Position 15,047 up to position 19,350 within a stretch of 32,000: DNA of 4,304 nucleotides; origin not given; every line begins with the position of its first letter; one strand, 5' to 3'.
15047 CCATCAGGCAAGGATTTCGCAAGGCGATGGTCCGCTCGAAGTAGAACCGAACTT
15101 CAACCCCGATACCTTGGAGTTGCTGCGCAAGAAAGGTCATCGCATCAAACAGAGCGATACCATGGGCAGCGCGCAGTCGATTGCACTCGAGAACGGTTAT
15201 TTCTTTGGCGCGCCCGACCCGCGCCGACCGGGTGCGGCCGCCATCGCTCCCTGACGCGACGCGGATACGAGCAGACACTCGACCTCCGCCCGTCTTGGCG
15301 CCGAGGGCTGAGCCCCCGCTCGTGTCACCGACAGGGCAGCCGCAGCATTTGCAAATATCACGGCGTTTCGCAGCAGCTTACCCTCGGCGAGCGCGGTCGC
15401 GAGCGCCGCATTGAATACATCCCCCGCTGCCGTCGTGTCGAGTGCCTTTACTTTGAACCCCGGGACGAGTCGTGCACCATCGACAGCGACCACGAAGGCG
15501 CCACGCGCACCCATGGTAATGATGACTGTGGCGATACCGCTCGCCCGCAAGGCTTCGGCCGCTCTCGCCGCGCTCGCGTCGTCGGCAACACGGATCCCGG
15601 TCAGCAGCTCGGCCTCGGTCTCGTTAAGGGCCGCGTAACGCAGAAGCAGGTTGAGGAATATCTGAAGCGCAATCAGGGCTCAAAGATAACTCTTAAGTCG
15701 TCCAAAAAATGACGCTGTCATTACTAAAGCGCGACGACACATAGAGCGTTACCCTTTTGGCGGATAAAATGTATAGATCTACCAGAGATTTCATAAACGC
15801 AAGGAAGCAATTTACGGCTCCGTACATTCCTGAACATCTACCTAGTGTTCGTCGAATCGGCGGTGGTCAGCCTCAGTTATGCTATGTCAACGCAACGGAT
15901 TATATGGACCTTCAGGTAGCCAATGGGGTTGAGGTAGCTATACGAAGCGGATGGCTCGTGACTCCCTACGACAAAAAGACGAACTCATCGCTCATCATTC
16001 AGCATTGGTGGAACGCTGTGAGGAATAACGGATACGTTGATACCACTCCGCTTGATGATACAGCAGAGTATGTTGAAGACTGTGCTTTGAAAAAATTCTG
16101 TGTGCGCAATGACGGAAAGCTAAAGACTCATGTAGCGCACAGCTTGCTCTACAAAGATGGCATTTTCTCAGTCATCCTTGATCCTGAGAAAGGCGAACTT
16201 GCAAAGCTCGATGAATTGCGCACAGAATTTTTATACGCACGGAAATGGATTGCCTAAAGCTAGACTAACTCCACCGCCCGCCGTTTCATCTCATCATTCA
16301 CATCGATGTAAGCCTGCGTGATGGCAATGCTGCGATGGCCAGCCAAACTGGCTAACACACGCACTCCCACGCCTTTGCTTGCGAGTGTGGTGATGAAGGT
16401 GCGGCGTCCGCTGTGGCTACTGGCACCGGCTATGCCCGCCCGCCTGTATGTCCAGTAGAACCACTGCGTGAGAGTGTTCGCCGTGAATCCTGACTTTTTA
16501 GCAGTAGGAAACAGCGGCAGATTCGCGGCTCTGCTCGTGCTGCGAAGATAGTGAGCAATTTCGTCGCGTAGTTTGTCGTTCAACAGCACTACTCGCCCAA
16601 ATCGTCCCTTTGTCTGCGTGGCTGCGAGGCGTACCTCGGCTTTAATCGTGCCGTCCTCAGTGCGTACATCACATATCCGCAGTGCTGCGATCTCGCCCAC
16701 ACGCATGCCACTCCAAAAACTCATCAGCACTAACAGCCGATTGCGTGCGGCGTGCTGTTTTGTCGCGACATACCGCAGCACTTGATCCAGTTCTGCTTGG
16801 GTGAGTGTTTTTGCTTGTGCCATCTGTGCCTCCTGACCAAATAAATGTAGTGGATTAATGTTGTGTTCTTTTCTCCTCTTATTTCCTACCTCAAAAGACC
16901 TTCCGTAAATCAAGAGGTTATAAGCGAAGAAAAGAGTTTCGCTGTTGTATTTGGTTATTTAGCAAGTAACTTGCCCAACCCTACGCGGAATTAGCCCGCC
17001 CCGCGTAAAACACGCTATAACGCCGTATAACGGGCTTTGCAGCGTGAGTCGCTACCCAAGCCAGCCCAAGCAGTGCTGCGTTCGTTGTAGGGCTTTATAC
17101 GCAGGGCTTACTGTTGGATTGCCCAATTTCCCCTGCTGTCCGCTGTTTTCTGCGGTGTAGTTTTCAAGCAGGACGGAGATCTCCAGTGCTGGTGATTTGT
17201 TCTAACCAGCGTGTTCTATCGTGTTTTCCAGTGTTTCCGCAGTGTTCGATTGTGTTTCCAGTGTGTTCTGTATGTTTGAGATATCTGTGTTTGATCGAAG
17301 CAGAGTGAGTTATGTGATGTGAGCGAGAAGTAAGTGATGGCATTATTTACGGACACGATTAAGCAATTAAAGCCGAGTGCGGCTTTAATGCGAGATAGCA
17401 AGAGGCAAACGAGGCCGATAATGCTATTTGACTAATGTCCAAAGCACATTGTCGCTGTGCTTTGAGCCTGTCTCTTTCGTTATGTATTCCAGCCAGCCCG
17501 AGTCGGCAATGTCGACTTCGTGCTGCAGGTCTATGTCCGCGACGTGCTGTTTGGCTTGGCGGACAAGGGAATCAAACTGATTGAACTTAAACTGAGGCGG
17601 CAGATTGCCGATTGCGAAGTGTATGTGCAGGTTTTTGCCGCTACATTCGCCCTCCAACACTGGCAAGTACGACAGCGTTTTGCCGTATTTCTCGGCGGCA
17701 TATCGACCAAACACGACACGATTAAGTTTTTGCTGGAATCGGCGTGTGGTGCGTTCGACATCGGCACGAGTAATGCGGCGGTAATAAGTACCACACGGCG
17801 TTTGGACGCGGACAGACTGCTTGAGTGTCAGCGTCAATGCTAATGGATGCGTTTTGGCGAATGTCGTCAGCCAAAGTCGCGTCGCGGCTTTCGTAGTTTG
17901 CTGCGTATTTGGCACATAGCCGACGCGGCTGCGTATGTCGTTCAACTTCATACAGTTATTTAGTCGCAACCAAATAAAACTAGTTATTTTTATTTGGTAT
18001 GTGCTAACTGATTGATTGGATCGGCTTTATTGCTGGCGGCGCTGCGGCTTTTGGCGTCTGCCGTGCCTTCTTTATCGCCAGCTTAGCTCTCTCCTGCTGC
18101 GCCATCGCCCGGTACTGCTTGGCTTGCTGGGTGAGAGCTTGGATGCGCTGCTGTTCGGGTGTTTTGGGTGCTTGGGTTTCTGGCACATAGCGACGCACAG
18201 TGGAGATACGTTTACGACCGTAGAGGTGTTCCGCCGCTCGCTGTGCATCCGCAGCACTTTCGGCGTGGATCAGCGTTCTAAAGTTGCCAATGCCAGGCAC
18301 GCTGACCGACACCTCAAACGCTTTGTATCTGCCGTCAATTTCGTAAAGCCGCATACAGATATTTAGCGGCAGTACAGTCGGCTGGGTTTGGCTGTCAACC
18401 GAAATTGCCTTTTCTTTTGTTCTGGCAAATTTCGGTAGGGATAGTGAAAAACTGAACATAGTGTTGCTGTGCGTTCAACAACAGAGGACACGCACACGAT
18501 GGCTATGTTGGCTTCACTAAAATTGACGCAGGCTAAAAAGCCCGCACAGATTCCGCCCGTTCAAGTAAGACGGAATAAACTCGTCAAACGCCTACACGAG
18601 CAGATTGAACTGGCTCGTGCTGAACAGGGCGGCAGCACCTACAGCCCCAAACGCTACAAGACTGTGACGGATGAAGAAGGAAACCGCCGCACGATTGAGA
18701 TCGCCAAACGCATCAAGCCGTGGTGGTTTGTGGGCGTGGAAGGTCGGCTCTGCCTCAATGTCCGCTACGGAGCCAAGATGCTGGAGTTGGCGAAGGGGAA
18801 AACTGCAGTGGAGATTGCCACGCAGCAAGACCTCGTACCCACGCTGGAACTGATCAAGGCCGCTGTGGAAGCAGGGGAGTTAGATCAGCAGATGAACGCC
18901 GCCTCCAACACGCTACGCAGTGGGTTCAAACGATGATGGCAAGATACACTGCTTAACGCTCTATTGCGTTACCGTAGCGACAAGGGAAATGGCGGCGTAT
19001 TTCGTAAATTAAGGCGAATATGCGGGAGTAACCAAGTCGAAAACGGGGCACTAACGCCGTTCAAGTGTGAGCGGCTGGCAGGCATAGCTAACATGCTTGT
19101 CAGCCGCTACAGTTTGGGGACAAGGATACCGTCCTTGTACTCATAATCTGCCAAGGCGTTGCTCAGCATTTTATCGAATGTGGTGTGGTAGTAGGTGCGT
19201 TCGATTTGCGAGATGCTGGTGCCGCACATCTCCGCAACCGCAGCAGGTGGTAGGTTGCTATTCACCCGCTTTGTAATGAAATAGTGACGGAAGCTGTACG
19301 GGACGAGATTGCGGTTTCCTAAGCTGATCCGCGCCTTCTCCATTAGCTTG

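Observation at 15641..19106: Candidate integrated minimal rolling-circle replicon carrying its own small recombinase (element type not recognised)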

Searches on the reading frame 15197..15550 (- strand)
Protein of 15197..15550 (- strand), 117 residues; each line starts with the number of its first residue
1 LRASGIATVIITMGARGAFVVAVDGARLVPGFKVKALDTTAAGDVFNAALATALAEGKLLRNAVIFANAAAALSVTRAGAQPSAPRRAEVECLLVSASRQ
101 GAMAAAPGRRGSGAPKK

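Call 25: search_protein_families(library=pfam, proteins=[window:15197-15550:-], max_evalue=0.001)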
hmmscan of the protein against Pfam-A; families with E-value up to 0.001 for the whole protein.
window:15197-15550:- (117 aa): 2 families
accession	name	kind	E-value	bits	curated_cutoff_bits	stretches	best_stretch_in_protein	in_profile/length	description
PF00294.29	PfkB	-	2.7e-24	86.5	25.8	1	3-85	217-300/302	pfkB family carbohydrate kinase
PF25270.1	Khk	-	0.00048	19.9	35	1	13-84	284-355/365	Prokaryotic ketohexokinase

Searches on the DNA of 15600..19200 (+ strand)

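Call 7: search_dna_similar(query=window:15600-19200:+, collection=plasmids, mode=distant)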
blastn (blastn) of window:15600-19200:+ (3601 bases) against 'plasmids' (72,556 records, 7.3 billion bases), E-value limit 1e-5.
Records with a match: 1; places in all: 1; records where one place covers at least 80% of the query: 0.
Best place of each record, by identity: 60-80% 1.
By first word of the organism name: Polaromonas 1.
By predicted mobility (MOB-suite, as given by PLSDB): non-mobilizable 1.
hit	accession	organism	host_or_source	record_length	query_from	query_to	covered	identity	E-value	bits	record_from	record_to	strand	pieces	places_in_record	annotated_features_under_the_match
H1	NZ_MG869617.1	Polaromonas sp. E3S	Ecology Glacier, King George Island, ...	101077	657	827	5%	72.1%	8e-15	92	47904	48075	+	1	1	none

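Call 8: search_dna_similar(query=window:15600-19200:+, collection=phages, mode=distant)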
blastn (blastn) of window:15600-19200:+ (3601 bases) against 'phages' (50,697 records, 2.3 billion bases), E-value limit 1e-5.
No match.

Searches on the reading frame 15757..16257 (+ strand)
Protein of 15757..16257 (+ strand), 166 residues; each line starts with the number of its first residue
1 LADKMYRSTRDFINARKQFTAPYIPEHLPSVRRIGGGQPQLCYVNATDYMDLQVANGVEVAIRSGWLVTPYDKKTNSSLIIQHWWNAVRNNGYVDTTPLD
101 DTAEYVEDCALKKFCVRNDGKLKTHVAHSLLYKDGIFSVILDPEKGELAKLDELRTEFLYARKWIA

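Call 4: search_protein_families(library=pfam, proteins=[window:15757-16257:+], max_evalue=0.1)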
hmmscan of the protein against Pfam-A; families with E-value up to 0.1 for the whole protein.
window:15757-16257:+ (166 aa): 1 family
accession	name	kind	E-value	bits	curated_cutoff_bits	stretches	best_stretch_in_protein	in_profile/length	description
PF18913.5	FBPase_C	-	0.062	13.6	27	0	100-151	20-70/127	Fructose-1-6-bisphosphatase, C-terminal domain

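Call 5: search_protein_families(library=ncbifam, proteins=[window:15757-16257:+], max_evalue=0.1)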
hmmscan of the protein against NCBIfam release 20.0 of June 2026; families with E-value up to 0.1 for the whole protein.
window:15757-16257:+ (166 aa): 0 families

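Call 6: search_protein_families(library=phrogs, proteins=[window:15757-16257:+], max_evalue=0.1)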
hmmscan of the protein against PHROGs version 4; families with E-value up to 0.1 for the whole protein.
window:15757-16257:+ (166 aa): 1 family
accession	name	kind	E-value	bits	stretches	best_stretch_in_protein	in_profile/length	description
phrog_14884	-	unknown function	0.068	14.2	0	40-88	31-79/85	-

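Call 100: search_protein_families(library=padloc, proteins=[window:15757-16257:+], max_evalue=0.01)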
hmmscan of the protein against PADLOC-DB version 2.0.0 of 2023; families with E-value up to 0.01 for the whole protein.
window:15757-16257:+ (166 aa): 0 families
